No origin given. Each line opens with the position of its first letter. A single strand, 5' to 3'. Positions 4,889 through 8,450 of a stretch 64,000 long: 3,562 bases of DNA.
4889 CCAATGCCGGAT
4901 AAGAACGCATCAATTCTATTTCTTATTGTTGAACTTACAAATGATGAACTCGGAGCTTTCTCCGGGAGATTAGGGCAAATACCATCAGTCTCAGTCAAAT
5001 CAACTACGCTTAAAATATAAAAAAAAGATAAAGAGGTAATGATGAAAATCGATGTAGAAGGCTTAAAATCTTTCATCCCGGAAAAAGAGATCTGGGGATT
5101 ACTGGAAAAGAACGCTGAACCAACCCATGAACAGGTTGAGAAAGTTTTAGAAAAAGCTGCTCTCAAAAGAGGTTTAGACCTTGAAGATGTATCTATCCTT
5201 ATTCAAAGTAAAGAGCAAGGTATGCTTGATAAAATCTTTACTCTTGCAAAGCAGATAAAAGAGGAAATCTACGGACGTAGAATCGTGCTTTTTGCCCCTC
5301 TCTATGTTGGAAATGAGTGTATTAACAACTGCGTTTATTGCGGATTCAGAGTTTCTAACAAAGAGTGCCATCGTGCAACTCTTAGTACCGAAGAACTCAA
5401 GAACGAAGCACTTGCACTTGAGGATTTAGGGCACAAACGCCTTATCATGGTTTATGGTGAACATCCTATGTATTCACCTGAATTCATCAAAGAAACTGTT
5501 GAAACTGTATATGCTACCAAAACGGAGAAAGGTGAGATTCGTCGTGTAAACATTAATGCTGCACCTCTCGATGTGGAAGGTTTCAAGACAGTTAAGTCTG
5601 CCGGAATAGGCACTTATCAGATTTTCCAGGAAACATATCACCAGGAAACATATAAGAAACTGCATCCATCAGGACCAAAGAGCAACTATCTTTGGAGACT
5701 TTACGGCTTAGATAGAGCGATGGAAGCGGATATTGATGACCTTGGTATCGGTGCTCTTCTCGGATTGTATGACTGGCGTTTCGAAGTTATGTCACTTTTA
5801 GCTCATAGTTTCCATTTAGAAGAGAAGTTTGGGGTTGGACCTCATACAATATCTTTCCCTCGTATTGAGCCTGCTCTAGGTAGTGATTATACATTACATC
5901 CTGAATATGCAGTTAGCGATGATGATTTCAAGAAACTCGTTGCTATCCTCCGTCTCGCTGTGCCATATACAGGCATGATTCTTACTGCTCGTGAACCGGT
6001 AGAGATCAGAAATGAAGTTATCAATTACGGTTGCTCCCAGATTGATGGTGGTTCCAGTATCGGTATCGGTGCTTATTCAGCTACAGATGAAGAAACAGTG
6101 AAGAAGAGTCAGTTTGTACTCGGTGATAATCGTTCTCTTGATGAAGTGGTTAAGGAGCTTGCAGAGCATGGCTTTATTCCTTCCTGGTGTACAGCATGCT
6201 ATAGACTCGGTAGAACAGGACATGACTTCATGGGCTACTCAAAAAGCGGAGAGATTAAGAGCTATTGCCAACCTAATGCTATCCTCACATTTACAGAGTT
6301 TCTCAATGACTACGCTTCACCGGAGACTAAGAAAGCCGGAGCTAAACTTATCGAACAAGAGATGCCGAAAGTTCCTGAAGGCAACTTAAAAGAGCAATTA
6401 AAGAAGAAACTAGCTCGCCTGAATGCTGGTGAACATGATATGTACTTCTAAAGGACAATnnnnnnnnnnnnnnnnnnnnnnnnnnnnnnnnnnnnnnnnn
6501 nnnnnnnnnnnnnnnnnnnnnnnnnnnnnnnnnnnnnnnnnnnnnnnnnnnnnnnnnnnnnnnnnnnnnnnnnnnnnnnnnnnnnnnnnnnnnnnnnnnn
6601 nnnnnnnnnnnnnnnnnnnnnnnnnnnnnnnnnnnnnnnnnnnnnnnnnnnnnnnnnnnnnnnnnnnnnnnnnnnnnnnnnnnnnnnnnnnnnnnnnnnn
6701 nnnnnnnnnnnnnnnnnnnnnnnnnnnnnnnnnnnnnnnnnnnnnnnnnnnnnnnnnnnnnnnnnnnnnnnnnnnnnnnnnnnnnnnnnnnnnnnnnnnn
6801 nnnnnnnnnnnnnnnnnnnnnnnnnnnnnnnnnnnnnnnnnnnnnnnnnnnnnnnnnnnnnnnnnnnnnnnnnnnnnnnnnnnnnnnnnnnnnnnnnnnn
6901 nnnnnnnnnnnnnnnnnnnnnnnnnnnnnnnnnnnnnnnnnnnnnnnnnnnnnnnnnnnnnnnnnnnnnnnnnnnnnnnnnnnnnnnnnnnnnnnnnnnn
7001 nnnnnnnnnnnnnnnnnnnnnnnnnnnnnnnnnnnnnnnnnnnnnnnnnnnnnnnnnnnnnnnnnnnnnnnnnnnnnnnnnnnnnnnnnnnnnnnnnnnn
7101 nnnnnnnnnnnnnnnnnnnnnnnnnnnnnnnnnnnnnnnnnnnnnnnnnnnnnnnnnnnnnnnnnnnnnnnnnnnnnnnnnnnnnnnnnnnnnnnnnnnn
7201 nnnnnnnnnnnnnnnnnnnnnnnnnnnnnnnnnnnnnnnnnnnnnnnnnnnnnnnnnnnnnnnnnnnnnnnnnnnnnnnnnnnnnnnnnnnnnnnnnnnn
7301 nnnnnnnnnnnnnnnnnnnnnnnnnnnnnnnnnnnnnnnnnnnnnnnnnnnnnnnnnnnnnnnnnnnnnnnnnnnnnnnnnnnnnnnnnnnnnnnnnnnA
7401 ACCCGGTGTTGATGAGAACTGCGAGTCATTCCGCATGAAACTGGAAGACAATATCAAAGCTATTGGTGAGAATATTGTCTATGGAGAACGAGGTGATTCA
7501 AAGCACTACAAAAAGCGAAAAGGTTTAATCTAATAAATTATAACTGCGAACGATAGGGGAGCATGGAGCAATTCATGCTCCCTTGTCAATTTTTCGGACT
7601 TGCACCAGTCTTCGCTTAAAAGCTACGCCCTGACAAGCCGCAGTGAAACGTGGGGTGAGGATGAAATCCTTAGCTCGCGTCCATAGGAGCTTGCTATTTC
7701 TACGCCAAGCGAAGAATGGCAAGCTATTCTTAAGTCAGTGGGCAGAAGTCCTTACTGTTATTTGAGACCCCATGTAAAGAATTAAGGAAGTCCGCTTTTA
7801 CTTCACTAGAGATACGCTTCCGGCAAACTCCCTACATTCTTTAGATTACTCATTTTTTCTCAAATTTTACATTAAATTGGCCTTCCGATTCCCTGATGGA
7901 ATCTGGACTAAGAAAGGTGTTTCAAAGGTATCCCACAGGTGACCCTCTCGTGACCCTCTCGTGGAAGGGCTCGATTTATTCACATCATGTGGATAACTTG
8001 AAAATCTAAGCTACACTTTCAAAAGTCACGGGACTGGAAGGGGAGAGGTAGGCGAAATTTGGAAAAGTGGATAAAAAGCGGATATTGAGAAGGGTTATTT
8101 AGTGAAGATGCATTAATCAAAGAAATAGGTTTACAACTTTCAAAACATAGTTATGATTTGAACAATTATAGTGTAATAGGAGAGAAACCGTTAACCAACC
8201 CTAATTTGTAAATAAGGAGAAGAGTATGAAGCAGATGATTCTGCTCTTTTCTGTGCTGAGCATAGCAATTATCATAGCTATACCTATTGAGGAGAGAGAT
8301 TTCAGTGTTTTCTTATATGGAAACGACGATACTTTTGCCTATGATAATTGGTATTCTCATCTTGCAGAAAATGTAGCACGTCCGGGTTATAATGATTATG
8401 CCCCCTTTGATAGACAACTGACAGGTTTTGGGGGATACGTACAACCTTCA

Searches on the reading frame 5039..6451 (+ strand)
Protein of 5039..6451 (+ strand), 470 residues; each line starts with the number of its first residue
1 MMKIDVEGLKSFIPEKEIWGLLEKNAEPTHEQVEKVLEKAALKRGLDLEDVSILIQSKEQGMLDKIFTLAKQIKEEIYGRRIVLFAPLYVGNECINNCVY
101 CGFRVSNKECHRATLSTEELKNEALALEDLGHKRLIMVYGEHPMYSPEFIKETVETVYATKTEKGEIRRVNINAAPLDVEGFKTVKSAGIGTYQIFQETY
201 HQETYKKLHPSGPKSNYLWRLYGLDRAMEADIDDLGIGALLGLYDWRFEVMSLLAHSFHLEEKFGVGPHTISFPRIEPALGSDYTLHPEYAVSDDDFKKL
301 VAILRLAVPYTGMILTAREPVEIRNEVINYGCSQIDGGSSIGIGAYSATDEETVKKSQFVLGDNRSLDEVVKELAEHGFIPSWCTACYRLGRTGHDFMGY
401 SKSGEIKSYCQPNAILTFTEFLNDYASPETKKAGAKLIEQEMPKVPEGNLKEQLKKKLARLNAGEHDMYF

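Call 19: search_protein_families(library=ncbifam, proteins=[window:5039-6451:+])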
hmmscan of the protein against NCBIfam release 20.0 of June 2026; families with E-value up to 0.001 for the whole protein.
window:5039-6451:+ (470 aa): 17 families
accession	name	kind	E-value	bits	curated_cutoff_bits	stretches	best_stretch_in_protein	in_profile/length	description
TIGR03955.1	rSAM_HydG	equivalog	2.1e-160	534.2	312.15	1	10-470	9-470/470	[FeFe] hydrogenase H-cluster radical SAM maturase HydG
TIGR02351.2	thiH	equivalog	3.6e-85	286.2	380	1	24-383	17-360/364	2-iminoacetate synthase ThiH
TIGR03910.1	pyrrolys_PylB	equivalog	2.2e-25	89.3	348.2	1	31-210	3-182/347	methylornithine synthase PylB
TIGR03956.1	rSAM_HydE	equivalog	8.3e-23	81.2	254.6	1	40-212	5-173/340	[FeFe] hydrogenase H-cluster radical SAM maturase HydE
TIGR04158.1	rSAM_MIA_synth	equivalog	3.7e-21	75.3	400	1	80-368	56-348/368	3-methyl-2-indolic acid synthase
NF005609.0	PRK07360.1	equivalog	2.4e-10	39.7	426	1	29-159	4-137/374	7,8-didemethyl-8-hydroxy-5-deazariboflavin synthase subunit CofH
TIGR03551.1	F420_cofH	equivalog_domain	1.1e-09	37.6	374.1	1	54-160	9-115/345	5-amino-6-(D-ribitylamino)uracil--L-tyrosine 4-hydroxyphenyl transferase CofH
TIGR03700.1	mena_SCO4494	equivalog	8.1e-08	31.6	434.55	1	43-159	8-123/351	aminofutalosine synthase MqnE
TIGR00423.1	TIGR00423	subfamily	1.4e-07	31.1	260.25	1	91-161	12-82/310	CofH family radical SAM protein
TIGR03699.1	menaquin_MqnC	equivalog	3.7e-07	29.3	428.1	1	61-159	15-116/342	cyclic dehypoxanthinyl futalosine synthase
NF004884.0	PRK06245.1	equivalog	1.1e-06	27.8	209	1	89-157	20-86/340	7,8-didemethyl-8-hydroxy-5-deazariboflavin synthase subunit CofG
TIGR00433.2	bioB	equivalog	2.2e-06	27.2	225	1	54-317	11-260/307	biotin synthase BioB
TIGR03550.1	F420_cofG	equivalog_domain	3.1e-06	26.6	213.35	1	85-155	7-75/322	7,8-didemethyl-8-hydroxy-5-deazariboflavin synthase CofG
NF006687.0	PRK09234.1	equivalog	8.2e-05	20.9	1018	1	24-144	9-135/849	bifunctional FO biosynthesis protein CofGH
TIGR02668.1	moaA_archaeal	equivalog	0.00029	19.9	325.25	1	78-233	5-149/303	GTP 3',8-cyclase MoaA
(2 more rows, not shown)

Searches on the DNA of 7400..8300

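Call 48: search_rna_families(source=window, start=7400, end=8300, threshold=evalue, max_evalue=1)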
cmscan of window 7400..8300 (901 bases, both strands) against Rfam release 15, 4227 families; matches with E-value up to 1: 0.
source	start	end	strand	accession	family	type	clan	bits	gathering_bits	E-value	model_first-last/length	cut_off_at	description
